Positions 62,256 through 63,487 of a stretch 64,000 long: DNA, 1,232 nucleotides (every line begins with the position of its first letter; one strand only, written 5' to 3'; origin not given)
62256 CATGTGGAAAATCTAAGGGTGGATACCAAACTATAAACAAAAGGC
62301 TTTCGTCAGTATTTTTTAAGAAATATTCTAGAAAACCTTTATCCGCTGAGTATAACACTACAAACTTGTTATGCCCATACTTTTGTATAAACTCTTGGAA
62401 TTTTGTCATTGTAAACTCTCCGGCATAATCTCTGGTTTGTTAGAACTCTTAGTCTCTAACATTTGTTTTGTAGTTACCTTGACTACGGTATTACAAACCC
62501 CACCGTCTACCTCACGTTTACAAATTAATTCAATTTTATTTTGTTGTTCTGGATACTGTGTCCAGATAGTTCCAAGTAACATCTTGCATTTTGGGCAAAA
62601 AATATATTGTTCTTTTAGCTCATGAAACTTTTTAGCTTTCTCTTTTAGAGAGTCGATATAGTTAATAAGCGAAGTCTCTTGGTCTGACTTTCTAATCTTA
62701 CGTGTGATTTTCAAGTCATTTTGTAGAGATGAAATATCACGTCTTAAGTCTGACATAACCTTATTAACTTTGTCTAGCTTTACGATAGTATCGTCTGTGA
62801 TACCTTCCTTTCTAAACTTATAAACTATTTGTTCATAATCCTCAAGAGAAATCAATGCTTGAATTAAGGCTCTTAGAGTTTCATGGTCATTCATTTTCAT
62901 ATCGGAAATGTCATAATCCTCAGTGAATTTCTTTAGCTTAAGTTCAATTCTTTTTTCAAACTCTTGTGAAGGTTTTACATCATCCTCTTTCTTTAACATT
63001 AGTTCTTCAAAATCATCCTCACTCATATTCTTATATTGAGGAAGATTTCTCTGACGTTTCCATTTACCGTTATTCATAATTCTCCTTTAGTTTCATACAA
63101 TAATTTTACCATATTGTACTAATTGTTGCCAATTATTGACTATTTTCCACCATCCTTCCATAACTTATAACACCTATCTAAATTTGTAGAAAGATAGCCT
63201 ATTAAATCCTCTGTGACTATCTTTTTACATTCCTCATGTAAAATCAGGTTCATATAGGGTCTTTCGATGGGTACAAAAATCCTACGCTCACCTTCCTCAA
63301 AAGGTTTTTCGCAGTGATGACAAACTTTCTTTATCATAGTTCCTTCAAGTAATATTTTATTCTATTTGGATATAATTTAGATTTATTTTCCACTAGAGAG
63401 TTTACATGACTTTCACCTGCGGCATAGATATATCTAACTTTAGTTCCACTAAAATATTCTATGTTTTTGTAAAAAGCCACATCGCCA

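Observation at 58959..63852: Glycan-modification operon wedged directly upstream of the terminase gene, plus GT4 and SGNH esterase inside the head-tail module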

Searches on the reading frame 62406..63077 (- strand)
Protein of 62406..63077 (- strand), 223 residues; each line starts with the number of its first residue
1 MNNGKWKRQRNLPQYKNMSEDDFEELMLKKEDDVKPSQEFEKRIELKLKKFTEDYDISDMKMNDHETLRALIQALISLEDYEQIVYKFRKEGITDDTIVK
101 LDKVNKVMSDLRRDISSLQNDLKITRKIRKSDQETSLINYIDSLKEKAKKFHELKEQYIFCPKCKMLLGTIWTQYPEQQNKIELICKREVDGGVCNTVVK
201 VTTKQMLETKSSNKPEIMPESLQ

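Call 4: search_protein_families(library=pfam, proteins=[window:62406-63077:-], max_evalue=0.1)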
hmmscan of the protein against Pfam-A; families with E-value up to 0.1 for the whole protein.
window:62406-63077:- (223 aa): 3 families
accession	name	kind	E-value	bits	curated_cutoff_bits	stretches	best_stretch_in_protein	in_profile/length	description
PF18858.6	LPD39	-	0.016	15.3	27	0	109-189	83-164/198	Large polyvalent protein associated domain 39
PF14205.11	Cys_rich_KTR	-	0.077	13.3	25.5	0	150-165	19-34/54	Cysteine-rich KTR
PF12677.13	DUF3797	-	0.085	13.2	25.1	0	151-165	6-20/48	Domain of unknown function (DUF3797)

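Call 5: search_protein_families(library=phrogs, proteins=[window:62406-63077:-], max_evalue=0.01)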
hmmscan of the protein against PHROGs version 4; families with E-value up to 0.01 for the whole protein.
window:62406-63077:- (223 aa): 0 families

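Call 11: search_protein_families(library=ncbifam, proteins=[window:62406-63077:-], max_evalue=0.1)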
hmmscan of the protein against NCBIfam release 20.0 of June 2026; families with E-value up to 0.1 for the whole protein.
window:62406-63077:- (223 aa): 0 families

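Call 31: find_homologous_proteins(query=window:62406-63077:-, max_evalue=0.001)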
Query window:62406-63077:- (223 aa): 241 proteins with E <= 0.001 among 528 candidates; the best 120 are listed.
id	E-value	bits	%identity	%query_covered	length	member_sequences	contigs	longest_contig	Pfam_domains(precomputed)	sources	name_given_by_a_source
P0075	2.3e-139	480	100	100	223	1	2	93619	-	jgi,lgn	jgi:hypothetical protein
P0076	1.9e-107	375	76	100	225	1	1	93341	-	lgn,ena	-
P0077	1.2e-105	370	75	100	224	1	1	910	-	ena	-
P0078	8.0e-95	334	69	99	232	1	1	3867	-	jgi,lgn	jgi:hypothetical protein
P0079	4.5e-87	309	65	99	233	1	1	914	-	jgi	-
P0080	1.1e-86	308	67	98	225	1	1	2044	-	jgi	jgi:hypothetical protein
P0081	1.0e-81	291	65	98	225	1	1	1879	-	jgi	jgi:hypothetical protein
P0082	1.3e-79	285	59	97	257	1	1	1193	-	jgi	jgi:hypothetical protein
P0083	3.5e-79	283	63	98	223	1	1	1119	-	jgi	jgi:hypothetical protein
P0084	1.4e-77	278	61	97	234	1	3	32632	-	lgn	-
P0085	5.5e-77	276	62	96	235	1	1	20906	-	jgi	jgi:hypothetical protein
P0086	9.9e-77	275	59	97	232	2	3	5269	-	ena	-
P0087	3.3e-76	273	58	99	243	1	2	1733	-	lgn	-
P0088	1.2e-75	272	61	96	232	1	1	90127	-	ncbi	-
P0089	2.2e-75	271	59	96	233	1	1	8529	-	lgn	-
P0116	1.2e-71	258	56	98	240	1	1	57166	-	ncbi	-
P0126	1.9e-70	255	57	96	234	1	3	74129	-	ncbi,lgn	-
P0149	9.2e-69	249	57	96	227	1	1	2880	-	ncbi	-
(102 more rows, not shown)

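Call 35: search_solved_structures(query=A2, max_evalue=10, show_alignments=0)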
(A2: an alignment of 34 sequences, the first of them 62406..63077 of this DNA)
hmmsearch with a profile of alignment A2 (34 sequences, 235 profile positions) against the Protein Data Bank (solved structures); distinct sequences matched with E-value up to 10: 2.
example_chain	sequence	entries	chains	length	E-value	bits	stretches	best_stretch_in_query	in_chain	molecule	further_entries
9euf_C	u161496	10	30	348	0.83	12.2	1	32-101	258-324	Baseplate component | ORF62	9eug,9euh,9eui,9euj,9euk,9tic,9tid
9m55_R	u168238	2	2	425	2.1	10.9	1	173-216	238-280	octopamine b2 receptor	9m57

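Call 44: predict_structure(alignment_id=A2)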
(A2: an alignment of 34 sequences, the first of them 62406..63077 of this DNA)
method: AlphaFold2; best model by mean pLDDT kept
length: 223 residues; sequences in the alignment: 34
mean_pLDDT: 81.1   pTM: 0.46
mean pLDDT of the five models: 81.1, 79.0, 78.8, 78.7, 78.6
residues with pLDDT >= 90: 39; 70-90: 153; 50-70: 28; < 50: 3
segments of 3 or more residues with pLDDT < 50: none
pLDDT, mean of each block of 10 residues (from residue 1): 62 80 72 61 87 79 85 91 87 84 90 89 64 69 83 82 89 83 91 89 86 82 67
secondary structure, 60 per line:
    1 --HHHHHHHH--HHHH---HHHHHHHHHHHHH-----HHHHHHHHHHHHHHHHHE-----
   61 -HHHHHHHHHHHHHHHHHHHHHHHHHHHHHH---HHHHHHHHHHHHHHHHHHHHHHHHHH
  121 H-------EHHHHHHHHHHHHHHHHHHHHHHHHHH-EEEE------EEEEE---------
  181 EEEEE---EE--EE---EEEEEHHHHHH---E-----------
elements in order: H3-10 H13-16 H20-32 H38-54 H62-91 H95-121 H130-155 E157-160 E167-171 E181-185 E198-202 H203-208

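Call 49: list_cluster_members(proteins=[P0088, P0116, P0126, P0064, P0029, P0207, P0149])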
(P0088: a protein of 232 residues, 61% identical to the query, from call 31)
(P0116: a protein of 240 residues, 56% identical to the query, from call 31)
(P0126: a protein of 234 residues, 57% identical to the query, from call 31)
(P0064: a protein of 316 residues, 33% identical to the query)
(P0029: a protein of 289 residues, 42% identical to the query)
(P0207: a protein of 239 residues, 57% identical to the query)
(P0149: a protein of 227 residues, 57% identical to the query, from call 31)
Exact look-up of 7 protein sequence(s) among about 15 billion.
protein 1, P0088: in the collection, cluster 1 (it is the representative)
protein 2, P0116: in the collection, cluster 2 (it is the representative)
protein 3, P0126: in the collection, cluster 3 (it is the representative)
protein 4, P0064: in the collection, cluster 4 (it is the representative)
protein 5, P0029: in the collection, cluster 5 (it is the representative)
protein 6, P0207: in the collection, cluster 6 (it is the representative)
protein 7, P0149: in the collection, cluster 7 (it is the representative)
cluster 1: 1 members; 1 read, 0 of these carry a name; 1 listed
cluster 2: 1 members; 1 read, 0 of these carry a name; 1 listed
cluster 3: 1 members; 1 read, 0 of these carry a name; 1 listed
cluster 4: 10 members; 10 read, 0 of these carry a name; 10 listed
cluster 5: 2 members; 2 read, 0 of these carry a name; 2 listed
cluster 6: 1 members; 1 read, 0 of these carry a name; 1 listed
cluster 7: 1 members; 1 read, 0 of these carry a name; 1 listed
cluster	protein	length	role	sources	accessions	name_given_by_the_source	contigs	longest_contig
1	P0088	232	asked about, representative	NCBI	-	-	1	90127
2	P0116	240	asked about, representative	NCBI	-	-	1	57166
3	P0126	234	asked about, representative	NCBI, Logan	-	-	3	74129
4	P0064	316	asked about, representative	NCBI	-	-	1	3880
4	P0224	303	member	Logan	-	-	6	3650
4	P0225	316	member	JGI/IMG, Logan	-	-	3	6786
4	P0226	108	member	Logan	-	-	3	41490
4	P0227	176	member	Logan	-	-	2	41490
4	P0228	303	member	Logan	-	-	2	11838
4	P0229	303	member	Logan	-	-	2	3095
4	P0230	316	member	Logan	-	-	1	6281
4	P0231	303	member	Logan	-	-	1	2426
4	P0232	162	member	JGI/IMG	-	-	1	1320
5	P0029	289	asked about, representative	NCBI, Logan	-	-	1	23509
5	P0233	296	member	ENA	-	-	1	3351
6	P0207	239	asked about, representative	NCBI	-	-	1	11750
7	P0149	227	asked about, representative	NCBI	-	-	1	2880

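Call 58: fold_search(model_id=the predicted structure, library=viral)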
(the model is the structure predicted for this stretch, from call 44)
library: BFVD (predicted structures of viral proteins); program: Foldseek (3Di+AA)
matches with E <= 10: 487; with E <= 0.001: 1
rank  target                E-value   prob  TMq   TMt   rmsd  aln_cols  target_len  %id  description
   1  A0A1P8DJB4            1.0e-04  1.00  0.35  0.23  26.3       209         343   14  (no name in the UniProt tables at hand)
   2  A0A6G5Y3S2            2.5e-01  0.41  0.22  0.24  10.2       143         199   22  (no name in the UniProt tables at hand)
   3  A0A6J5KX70            3.5e-01  0.18  0.16  0.24  21.3       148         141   11  Uncharacterized protein [uncultured Caudovirales phage]
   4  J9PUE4                4.2e-01  0.91  0.27  0.55   9.6       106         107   18  Uncharacterized protein [Bacillus phage BCD7]
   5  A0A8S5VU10            4.5e-01  0.72  0.29  0.19   8.3       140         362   19  Uncharacterized protein [Ackermannviridae sp.]
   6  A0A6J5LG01            6.0e-01  0.63  0.28  0.38  11.8       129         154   16  Terminase small subunit [uncultured Caudovirales phage]
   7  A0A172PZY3            8.6e-01  0.33  0.24  0.14  10.0       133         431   13  RNA (Guanine-N1-)-methyltransferase [Acinetobacter phage vB_AbaM_ME3]
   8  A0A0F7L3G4            1.0e+00  0.92  0.26  0.57   3.1        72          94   17  Uncharacterized protein [uncultured marine virus]
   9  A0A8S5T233            1.0e+00  0.51  0.27  0.24   9.5       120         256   12  Terminase small subunit [Siphoviridae sp. ctEeW6]
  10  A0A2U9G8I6            1.0e+00  0.23  0.23  0.12  24.0       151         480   16  Wsv079 [White spot syndrome virus]
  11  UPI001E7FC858         1.1e+00  0.96  0.28  0.73   4.4        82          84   20  (no name look-up for this kind of identifier)
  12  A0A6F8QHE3            1.1e+00  0.28  0.22  0.11  26.9       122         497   13  Large protein (Fragment) [Barley aphid-associated RNA virus 2]
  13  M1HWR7                1.2e+00  0.14  0.19  0.17  25.8       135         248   18  (no name in the UniProt tables at hand)
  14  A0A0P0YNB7            1.2e+00  0.07  0.17  0.19  22.7       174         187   17  (no name in the UniProt tables at hand)
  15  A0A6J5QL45            1.2e+00  0.91  0.29  0.58   4.0        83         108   13  Uncharacterized protein [uncultured Caudovirales phage]
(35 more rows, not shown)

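Call 93: find_related_loci(query=A2, collection=genome_contigs, flank=10000)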
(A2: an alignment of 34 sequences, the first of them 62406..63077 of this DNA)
Query A2 (223 aa) in genome_contigs; peptide patterns used: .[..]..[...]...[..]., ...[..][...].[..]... (x = any residue, [..] = any of these).
36 stretches matched a pattern; 2 encode a relative of the query (tblastn E <= 1e-3); 2 distinct loci.
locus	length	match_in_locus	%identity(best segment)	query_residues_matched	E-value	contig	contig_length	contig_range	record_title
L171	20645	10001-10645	50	10-222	4e-71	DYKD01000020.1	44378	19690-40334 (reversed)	MAG TPA_asm: Brevinema andersonii isolate SulCav_AS07-7_42_24 SulCav_AS07_7_726_length_44378_cov_11_535207, whole genome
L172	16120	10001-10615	41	7-217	6e-49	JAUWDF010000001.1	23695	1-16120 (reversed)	MAG: Candidatus Bathyarchaeota archaeon isolate CSMAG_2157 CSMAG_2157_k141_3223185_length_23695_cov_8.0000, whole genome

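Call 114: find_related_loci(query=A2, collection=viral_contigs, flank=10000)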
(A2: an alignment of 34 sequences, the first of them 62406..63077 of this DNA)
Query A2 (223 aa) in viral_contigs; peptide patterns used: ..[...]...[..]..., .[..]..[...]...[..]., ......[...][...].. (x = any residue, [..] = any of these).
83 stretches matched a pattern; 58 encode a relative of the query (tblastn E <= 1e-3); 57 distinct loci.
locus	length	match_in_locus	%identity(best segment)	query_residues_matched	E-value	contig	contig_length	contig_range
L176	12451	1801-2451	59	7-222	4e-80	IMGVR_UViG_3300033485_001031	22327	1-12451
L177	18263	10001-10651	59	7-222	4e-80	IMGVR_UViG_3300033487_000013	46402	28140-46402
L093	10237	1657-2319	55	4-222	2e-78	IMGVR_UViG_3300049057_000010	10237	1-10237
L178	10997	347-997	55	8-223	5e-77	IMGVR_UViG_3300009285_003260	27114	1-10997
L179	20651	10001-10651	55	8-223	9e-77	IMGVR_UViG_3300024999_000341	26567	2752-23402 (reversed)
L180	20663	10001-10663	55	4-222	5e-76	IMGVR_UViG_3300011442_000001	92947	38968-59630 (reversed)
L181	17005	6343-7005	53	4-222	5e-74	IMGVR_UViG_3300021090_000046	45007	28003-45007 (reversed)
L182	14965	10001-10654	56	8-223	3e-74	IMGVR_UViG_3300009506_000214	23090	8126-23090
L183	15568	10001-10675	50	8-222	1e-73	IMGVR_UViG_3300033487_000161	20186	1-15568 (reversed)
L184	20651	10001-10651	53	7-219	1e-73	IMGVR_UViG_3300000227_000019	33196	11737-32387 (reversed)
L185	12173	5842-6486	53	10-222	5e-73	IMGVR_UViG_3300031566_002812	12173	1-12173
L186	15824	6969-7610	52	10-222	9e-73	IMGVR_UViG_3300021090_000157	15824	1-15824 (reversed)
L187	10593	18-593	58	33-223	7e-72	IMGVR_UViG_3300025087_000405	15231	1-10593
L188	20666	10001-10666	52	4-223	3e-71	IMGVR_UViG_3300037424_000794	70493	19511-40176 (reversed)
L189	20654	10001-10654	50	7-222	2e-70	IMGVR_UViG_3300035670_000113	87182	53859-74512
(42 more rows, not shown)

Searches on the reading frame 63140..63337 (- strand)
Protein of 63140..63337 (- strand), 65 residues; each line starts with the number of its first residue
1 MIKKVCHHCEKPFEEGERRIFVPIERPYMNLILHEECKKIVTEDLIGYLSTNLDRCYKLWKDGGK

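Call 4: search_protein_families(library=pfam, proteins=[window:63140-63337:-], max_evalue=0.1)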
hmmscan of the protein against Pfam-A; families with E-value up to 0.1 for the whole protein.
window:63140-63337:- (65 aa): 0 families

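Call 5: search_protein_families(library=phrogs, proteins=[window:63140-63337:-], max_evalue=0.01)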
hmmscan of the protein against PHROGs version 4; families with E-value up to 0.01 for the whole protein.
window:63140-63337:- (65 aa): 0 families

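Call 11: search_protein_families(library=ncbifam, proteins=[window:63140-63337:-], max_evalue=0.1)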
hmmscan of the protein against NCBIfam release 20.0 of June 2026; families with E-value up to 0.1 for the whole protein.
window:63140-63337:- (65 aa): 0 families

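Call 73: find_encoding_contigs(protein=window:63140-63337:-, flank=10000, max_places=1)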
Protein window:63140-63337:- (65 aa): 4 contigs read that carry it; 1 place shown.
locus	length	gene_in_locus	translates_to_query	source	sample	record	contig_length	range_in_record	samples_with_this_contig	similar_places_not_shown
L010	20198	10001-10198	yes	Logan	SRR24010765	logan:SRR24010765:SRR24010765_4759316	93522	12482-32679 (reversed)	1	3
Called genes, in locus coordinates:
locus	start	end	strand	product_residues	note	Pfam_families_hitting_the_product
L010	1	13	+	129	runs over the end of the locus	-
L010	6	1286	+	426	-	PF00772:DnaB, PF03796:DnaB_C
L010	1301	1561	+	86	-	-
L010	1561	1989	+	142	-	PF24608:PDDEXK_15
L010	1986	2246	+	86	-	-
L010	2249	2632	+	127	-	-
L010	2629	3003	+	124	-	-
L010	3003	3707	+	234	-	PF08696:Dna2 (weak), PF12705:PDDEXK_1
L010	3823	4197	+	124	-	-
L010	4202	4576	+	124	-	-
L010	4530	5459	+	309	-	PF13482:RNase_H_2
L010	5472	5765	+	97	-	-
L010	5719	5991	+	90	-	-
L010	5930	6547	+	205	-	-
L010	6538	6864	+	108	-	-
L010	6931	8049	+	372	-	-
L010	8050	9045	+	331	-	-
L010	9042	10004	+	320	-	-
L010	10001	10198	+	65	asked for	-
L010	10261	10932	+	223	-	-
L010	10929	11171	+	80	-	-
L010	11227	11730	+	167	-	-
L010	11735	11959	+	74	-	-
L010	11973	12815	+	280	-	-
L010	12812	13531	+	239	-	-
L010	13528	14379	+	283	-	-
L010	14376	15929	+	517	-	-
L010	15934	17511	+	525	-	-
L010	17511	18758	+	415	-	PF27290:YonD_N (faint)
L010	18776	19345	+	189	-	-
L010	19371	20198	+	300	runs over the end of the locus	PF27364:YonB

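Call 74: find_related_loci(query=L010:6-1286:+, collection=metagenome_contigs, flank=10000)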
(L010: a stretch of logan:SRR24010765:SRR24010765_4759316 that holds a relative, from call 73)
Query L010:6-1286:+ (426 aa) in metagenome_contigs; peptide patterns used: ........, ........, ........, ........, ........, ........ (x = any residue, [..] = any of these).
348 stretches matched a pattern; 288 encode a relative of the query (tblastn E <= 1e-3); the best 80 are kept; 80 distinct loci.
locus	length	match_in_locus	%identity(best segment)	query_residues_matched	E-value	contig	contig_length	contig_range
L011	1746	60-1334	64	1-425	0e+0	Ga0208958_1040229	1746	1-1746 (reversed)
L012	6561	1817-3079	51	3-425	7e-145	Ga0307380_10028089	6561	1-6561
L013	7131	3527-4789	51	3-425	1e-144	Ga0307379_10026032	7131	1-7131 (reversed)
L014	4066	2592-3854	51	3-425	2e-148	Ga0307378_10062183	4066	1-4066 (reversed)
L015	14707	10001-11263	51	3-425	6e-142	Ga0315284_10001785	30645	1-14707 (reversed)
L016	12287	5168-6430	51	3-425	6e-142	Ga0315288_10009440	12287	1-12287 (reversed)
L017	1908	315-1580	49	4-425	4e-148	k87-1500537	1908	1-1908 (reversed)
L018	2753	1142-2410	48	3-425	1e-139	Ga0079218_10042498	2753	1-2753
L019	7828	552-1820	45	3-425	1e-125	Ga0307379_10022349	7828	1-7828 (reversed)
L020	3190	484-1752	45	3-425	5e-130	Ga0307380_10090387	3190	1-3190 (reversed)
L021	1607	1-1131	49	50-426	1e-132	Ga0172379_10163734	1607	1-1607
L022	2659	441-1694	45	1-418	1e-121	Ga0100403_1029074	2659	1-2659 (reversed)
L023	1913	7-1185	44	34-425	8e-118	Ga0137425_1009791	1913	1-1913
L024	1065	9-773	52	172-425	2e-93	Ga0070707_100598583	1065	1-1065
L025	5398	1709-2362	58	208-425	7e-81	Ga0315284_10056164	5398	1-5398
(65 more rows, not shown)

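Call 76: search_protein_families(library=pfam, proteins=[L015:608-1327:+, L015:2762-3778:+, L015:4653-6545:+, L015:6559-7116:+, L015:7113-8141:+, L015:8113-8442:+, L015:8444-9253:+, L015:9581-9991:+, L015:13618-14511:+], max_evalue=0.001)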
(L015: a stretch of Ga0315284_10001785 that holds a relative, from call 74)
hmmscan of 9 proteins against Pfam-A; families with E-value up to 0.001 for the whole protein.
L015:608-1327:+ (239 aa): 0 families

L015:2762-3778:+ (338 aa): 3 families
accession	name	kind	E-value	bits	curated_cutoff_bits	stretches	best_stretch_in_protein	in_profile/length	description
PF01663.27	Phosphodiest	-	2.2e-25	90.4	23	1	65-260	1-224/342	Type I phosphodiesterase / nucleotide pyrophosphatase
PF00884.28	Sulfatase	-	1.9e-11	44.2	25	1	219-302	205-298/301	Sulfatase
PF01676.23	Metalloenzyme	-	2.5e-09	37.5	24.3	1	179-283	129-227/252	Metalloenzyme superfamily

L015:4653-6545:+ (630 aa): 2 families
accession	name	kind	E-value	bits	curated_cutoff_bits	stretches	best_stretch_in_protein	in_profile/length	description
PF00476.26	DNA_pol_A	-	2.5e-83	280.6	34.3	1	283-627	26-380/381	DNA polymerase family A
PF01612.26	DNA_pol_A_exo1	-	5e-28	98.5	23.6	1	14-176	8-166/173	3'-5' exonuclease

L015:6559-7116:+ (185 aa): 1 family
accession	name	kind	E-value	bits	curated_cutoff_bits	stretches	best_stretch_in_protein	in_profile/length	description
PF20347.3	DUF6642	-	4.1e-12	46.5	27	1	2-179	3-181/182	Family of unknown function (DUF6642)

L015:7113-8141:+ (342 aa): 9 families
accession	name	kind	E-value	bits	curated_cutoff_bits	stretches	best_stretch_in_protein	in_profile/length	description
PF00154.27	RecA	-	3.4e-64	217.2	27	1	19-259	24-262/262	recA bacterial DNA recombination protein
PF08423.17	Rad51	-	4.7e-13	49.4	22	1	27-219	7-213/244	Rad51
PF21096.2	RecA_C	-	6.9e-13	49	27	1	264-315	3-54/57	RecA C-terminal domain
PF06745.19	ATPase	-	2.1e-07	31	26.6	1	29-85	2-58/231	KaiC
PF03776.19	MinE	-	0.00012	22.4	25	1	302-336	21-55/68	Septum formation topological specificity factor MinE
PF13401.12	AAA_22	-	0.00035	21.3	27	1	48-140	6-96/130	AAA domain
PF13481.12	AAA_25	-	0.00035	20.7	27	0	42-148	28-163/195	AAA domain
PF01637.24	ATPase_2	-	0.00036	20.8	33.2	1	49-95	22-68/225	ATPase domain predominantly from Archaea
PF13173.12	AAA_14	-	0.00038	20.9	27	0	48-100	3-54/129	AAA domain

L015:8113-8442:+ (109 aa): 0 families

L015:8444-9253:+ (269 aa): 0 families

L015:9581-9991:+ (136 aa): 0 families

L015:13618-14511:+ (297 aa): 1 family
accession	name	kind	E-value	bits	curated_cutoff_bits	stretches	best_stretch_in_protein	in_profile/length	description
PF13482.12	RNase_H_2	-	3.6e-11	43.7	22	1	102-220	42-163/165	RNase_H superfamily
